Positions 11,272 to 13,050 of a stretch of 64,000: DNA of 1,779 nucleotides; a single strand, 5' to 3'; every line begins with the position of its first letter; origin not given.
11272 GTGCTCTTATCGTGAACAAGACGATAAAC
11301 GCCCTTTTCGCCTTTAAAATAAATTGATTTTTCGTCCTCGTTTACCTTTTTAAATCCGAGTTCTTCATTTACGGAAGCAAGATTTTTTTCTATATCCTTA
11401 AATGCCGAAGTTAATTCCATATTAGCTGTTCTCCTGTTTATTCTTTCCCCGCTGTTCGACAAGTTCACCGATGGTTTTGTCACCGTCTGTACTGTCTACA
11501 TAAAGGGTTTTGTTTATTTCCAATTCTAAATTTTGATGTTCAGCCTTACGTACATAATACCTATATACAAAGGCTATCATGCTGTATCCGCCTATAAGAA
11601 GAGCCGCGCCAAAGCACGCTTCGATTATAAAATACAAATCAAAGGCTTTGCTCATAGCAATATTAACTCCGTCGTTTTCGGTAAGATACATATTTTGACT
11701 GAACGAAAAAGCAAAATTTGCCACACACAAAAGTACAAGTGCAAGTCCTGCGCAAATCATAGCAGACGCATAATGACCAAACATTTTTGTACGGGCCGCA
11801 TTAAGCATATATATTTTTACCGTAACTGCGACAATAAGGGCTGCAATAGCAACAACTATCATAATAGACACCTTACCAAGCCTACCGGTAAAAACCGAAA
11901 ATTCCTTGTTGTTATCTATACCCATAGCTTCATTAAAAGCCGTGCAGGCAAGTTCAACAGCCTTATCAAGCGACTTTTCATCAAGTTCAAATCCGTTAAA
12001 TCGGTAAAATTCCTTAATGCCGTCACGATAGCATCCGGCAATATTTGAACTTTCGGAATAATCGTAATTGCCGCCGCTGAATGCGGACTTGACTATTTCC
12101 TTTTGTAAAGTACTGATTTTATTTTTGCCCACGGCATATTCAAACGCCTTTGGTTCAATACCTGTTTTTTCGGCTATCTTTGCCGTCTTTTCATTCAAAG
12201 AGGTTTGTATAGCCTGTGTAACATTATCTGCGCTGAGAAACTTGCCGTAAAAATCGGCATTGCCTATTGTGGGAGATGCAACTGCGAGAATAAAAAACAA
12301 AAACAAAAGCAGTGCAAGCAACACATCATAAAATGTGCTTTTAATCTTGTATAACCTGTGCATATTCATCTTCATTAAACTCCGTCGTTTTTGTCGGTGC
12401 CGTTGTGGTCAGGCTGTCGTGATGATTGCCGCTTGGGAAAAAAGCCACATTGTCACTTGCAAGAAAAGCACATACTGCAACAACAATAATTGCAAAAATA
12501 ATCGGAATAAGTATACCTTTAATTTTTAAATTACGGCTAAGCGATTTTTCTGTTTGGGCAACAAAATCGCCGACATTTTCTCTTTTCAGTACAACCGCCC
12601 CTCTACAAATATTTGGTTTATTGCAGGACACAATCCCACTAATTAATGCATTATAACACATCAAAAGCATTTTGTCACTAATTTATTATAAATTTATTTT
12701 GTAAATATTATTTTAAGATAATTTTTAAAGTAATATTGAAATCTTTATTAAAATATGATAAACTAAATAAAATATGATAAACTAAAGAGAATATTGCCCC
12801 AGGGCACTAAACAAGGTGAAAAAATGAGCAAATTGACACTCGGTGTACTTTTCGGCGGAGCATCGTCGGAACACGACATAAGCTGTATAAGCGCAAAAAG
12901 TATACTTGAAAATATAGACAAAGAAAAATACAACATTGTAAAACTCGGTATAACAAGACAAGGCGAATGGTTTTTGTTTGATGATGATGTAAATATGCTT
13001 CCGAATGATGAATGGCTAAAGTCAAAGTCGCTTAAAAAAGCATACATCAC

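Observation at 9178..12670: Translationally coupled 5-gene operon of uncharacterized membrane proteins with a paralog pair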

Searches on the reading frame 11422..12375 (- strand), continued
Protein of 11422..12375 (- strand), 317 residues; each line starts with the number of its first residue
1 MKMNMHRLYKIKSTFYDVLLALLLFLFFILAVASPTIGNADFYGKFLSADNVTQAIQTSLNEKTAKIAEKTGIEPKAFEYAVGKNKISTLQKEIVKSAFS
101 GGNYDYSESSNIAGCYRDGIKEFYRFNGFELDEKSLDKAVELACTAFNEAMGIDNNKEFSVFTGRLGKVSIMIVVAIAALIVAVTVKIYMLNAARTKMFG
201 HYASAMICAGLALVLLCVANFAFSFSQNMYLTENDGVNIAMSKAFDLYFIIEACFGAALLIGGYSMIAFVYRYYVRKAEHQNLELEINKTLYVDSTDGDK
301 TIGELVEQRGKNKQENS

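Call 76: search_protein_families(library=ncbifam, proteins=[L090:1561-2250:+, L089:5417-5998:+, L090:893-1549:+, L089:4749-5339:+, L087:5338-5985:+, L091:4382-4990:+], max_evalue=0.1)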
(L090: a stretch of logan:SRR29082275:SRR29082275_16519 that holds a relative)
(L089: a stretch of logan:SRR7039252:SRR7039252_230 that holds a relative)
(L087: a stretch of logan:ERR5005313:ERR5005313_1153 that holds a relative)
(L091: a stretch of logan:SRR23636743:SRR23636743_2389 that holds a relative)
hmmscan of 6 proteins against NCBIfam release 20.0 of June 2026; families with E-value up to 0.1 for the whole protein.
L090:1561-2250:+ (229 aa): 7 families
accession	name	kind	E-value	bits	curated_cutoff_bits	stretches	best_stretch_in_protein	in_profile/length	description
NF058671.1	sortase_SrtD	exception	6.8e-35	120.4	140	1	68-218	37-186/187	class D sortase, LPxTATN-specific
NF033746.1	class_D_sortase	subfamily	2.4e-33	114.8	165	1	89-220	4-134/135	class D sortase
TIGR01076.1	sortase_fam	subfamily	3.8e-21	75.3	39.35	1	96-216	1-124/136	sortase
TIGR03784.1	marine_sortase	equivalog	3.4e-17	62.6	158.25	1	96-217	52-174/174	class GN sortase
NF033745.1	class_C_sortase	subfamily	1.1e-14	54.7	160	1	81-216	80-217/220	class C sortase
NF033747.1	class_E_sortase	subfamily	2.2e-12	47.3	160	1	40-181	22-163/211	class E sortase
NF033748.1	class_F_sortase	subfamily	0.023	14.3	166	1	117-200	42-133/155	class F sortase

L089:5417-5998:+ (193 aa): 6 families
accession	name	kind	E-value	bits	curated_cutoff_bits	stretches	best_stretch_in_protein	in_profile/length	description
NF058671.1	sortase_SrtD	exception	1.5e-27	96.5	140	1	26-184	29-186/187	class D sortase, LPxTATN-specific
NF033746.1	class_D_sortase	subfamily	1.1e-26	93.2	165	1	55-186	4-134/135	class D sortase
TIGR01076.1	sortase_fam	subfamily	9.4e-20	70.8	39.35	1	64-186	3-128/136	sortase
TIGR03784.1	marine_sortase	equivalog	2.9e-14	53.1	158.25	1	63-182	53-173/174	class GN sortase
NF033745.1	class_C_sortase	subfamily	6.3e-13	49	160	1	53-184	86-219/220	class C sortase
NF033747.1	class_E_sortase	subfamily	2.4e-05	24.3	160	1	41-183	51-203/211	class E sortase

L090:893-1549:+ (218 aa): 3 families
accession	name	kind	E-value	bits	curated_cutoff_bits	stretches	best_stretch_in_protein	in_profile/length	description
NF041528.1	strep_LAETG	domain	0.00013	21.7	30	1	190-216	9-35/35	LAETG motif-containing sortase-dependent surface protein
TIGR04370.1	glyco_rpt_poly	subfamily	0.02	13.9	40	1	7-52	144-190/396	oligosaccharide repeat unit polymerase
TIGR03370.1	VPLPA-CTERM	domain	0.023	14.7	25.35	1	199-217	6-24/25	VPLPA-CTERM sorting domain-containing protein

L089:4749-5339:+ (196 aa): 2 families
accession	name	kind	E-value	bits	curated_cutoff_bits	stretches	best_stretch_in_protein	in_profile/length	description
TIGR01167.1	LPXTG_anchor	domain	0.0024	18.5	15.9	1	162-193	4-33/34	LPXTG cell wall anchor domain-containing protein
NF058571.1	GVDTG_CTERM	domain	0.032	14.5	29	1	169-191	21-43/44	GVDTG sorting domain-containing protein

L087:5338-5985:+ (215 aa): 5 families
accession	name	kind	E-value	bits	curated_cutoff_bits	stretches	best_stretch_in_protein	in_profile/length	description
NF033746.1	class_D_sortase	subfamily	7.4e-09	35.5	165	1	78-206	3-132/135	class D sortase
NF058671.1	sortase_SrtD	exception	2.4e-07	30.6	140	1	66-205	45-185/187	class D sortase, LPxTATN-specific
TIGR03784.1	marine_sortase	equivalog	4.9e-06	26.3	158.25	1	92-194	59-161/174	class GN sortase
NF004730.0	PRK06074.1-1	equivalog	0.0045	16.9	193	1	136-208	80-154/200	NADH-quinone oxidoreductase subunit C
NF033745.1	class_C_sortase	subfamily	0.06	13.1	160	0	67-172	76-186/220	class C sortase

L091:4382-4990:+ (202 aa): 4 families
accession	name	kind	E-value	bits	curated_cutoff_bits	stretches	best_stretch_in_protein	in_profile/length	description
TIGR01076.1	sortase_fam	subfamily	0.0048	16.7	39.35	1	114-167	41-98/136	sortase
NF033746.1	class_D_sortase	subfamily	0.0052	16.6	165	1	114-177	49-111/135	class D sortase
NF033745.1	class_C_sortase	subfamily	0.0053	16.5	160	1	120-158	143-180/220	class C sortase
NF058671.1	sortase_SrtD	exception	0.0097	15.6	140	1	115-164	104-153/187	class D sortase, LPxTATN-specific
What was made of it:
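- The dead L087 protein still scores 7.4e-9 to class D (call 76). Two of them give weak hits to sorting-signal models: E 0.0024 (above the TIGR01167 cut-off) and E 0.00013 (below the NF041528 cut-off) (call 76).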

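Call 86: find_encoding_contigs(protein=P0189, flank=3500, max_places=1)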
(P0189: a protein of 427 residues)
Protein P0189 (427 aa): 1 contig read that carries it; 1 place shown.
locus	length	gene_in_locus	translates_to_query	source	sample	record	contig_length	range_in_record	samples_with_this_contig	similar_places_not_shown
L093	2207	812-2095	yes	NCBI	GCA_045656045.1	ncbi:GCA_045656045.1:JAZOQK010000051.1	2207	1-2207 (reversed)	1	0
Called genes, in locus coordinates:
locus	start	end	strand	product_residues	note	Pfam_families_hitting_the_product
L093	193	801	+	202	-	PF04203:Sortase (weak)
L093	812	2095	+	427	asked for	-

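Call 87: find_encoding_contigs(protein=P0240, flank=3500, max_places=1)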
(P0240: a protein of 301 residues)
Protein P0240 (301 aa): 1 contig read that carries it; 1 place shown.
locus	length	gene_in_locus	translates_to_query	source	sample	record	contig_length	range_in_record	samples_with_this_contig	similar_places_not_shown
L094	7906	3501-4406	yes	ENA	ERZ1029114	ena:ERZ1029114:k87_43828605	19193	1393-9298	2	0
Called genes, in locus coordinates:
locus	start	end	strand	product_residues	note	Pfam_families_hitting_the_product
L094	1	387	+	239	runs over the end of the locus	PF01520:Amidase_3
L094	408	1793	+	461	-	PF18073:Zn_ribbon_LapB, PF13481:AAA_25, PF03796:DnaB_C (faint), PF06745:ATPase, PF23442:DUF7125 (faint), PF00004:AAA (weak), PF05362:Lon_C, PF13541:ChlI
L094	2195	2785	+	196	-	-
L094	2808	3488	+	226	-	PF04203:Sortase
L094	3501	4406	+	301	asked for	-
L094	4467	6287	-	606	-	PF23265:Ig-like_KY (faint), PF00801:PKD (faint), PF15418:DUF4625 (faint), PF18911:PKD_4 (faint), PF18981:InlK_D3 (faint), PF07495:Y_Y_Y (faint), PF25059:FN3_DSCAM-DSCAML_C (faint), PF05345:He_PIG (faint)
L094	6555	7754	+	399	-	PF13393:tRNA-synt_His, PF00587:tRNA-synt_2b (weak)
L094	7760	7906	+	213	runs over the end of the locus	PF01634:HisG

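Call 88: find_encoding_contigs(protein=P0221, flank=3500, max_places=1)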
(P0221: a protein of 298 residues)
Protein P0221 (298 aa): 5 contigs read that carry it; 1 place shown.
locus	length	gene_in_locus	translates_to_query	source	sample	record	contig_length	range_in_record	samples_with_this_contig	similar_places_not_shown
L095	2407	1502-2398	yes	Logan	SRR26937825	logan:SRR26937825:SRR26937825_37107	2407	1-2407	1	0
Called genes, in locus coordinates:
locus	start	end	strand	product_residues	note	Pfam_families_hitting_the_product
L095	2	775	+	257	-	?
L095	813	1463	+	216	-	PF04203:Sortase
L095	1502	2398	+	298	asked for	-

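Call 89: find_encoding_contigs(protein=P0202, flank=3500, max_places=1)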
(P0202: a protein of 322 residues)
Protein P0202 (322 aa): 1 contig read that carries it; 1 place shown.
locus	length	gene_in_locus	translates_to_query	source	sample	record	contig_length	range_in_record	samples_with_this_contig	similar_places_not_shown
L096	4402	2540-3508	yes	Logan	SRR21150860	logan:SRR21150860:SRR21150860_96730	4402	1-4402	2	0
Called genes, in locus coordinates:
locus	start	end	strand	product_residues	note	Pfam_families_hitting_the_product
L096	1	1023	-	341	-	?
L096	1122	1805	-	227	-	PF04542:Sigma70_r2, PF04545:Sigma70_r4, PF01381:HTH_3 (weak)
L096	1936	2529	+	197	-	PF04203:Sortase (weak)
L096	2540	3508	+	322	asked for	-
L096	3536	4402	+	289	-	?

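Call 97: fold_search(model_id=the predicted structure, library=pdb)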
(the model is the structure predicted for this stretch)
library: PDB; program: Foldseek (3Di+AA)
matches with E <= 10: 233; with E <= 0.001: 0
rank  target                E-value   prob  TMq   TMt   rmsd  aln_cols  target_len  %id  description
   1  7fci_A                1.2e-01  0.38  0.17  0.18  23.4       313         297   11  human NTCP in complex with YN69083 Fab (released 2022-05-25)
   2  8iyj_b5               9.6e-01  0.10  0.16  0.16  44.8       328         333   16  Cryo-EM structure of the 48-nm repeat doublet microtubule from mouse sperm (released 2023-07-05)
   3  8h17                  1.1e+00  0.14  0.13  0.21  13.2       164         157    8  Crystal structure of the Globin domain of Thermosynechococcus elongatus BP-1 (released 2023-04-26)
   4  8otz_BQ               1.1e+00  0.10  0.17  0.15  44.8       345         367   12  48-nm repeat of the native axonemal doublet microtubule from bovine sperm (released 2023-11-22)
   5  8gng_A                1.2e+00  0.08  0.17  0.18  27.1       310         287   12  Crystal structure of human adenosine A2A receptor in complex with istradefylline. (released 2023-03-22)
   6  8otz_BR               1.3e+00  0.14  0.21  0.16  50.0       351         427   11  48-nm repeat of the native axonemal doublet microtubule from bovine sperm (released 2023-11-22)
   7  8wjo_B                1.3e+00  0.08  0.15  0.17  29.1       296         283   14  Cryo-EM structure of 8-subunit Smc5/6 arm region (released 2024-06-26)
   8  4k5y_C                1.3e+00  0.06  0.13  0.16  25.2       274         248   14  Crystal structure of human corticotropin-releasing factor receptor 1 (CRF1R) in complex with the antagonist CP-376395 (released 2013-07-17)
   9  4ami_A                1.5e+00  0.05  0.13  0.14  25.8       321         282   11  Turkey beta1 adrenergic receptor with stabilising mutations and bound biased agonist bucindolol (released 2012-05-23)
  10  3mkb_A                1.6e+00  0.11  0.10  0.20  13.6       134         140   10  Crystal structure determination of Shortfin Mako (Isurus oxyrinchus) hemoglobin at 1.9 Angstrom resolution (released 2011-01-26)
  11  7ux1_A                1.6e+00  0.08  0.17  0.09  23.9       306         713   11  EcMscK in an Open Conformation (released 2022-11-23)
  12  9g9n_A                1.6e+00  0.07  0.17  0.14  23.9       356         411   10  Lipid III flippase WzxE with NB10 and NB7 nanobodies in inward-facing conformation - crystal 1 (released 2025-01-22)
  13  8iyj_b2               1.9e+00  0.06  0.16  0.14  49.5       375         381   12  Cryo-EM structure of the 48-nm repeat doublet microtubule from mouse sperm (released 2023-07-05)
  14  8iyj_A1               2.0e+00  0.12  0.21  0.19  49.7       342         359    9  Cryo-EM structure of the 48-nm repeat doublet microtubule from mouse sperm (released 2023-07-05)
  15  9qxx_B                2.0e+00  0.09  0.18  0.09  30.7       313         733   13  JetABC DNA loaded state dimer (released 2025-10-01)
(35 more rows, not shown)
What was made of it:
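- Foldseek against the PDB finds nothing with E below 0.1, and TM-scores are about 0.2 or less (call 97).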

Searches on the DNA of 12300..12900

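Call 93: search_rna_families(source=window, start=12300, end=12900, threshold=evalue, max_evalue=1)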
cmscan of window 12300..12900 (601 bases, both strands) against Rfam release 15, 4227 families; matches with E-value up to 1: 0.
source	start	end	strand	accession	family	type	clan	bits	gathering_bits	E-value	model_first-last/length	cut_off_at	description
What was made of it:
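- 12621..12649 (-): Leader element conserved at the DNA level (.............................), between the -10 box and the ribosome-binding site of A. It has no Rfam match (call 93).
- Tried and rejected: The control region gave no match (call 93).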

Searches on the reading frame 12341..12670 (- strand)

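Call 3: search_protein_families(library=pfam, proteins=[window:12341-12670:-], max_evalue=1)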
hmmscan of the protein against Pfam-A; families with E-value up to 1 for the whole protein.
window:12341-12670:- (109 aa): 1 family
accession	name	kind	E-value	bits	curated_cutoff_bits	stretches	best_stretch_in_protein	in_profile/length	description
PF12869.13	tRNA_anti-like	-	0.023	14.7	23.5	1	50-102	4-61/146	tRNA_anti-like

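Call 4: search_protein_families(library=ncbifam, proteins=[window:12341-12670:-], max_evalue=1)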
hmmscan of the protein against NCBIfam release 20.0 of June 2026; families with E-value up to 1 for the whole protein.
window:12341-12670:- (109 aa): 1 family
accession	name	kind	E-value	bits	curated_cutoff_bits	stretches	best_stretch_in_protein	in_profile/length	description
TIGR03200.1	dearomat_oah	equivalog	0.11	11.6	464.45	1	5-24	112-131/360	6-oxocyclohex-1-ene-1-carbonyl-CoA hydratase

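Call 21: search_protein_families(library=padloc, proteins=[window:12341-12670:-], max_evalue=1)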
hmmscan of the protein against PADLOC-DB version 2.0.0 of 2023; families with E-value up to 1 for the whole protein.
window:12341-12670:- (109 aa): 0 families

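Call 22: search_protein_families(library=phrogs, proteins=[window:12341-12670:-], max_evalue=1)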
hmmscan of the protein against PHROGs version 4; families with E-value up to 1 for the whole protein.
window:12341-12670:- (109 aa): 0 families
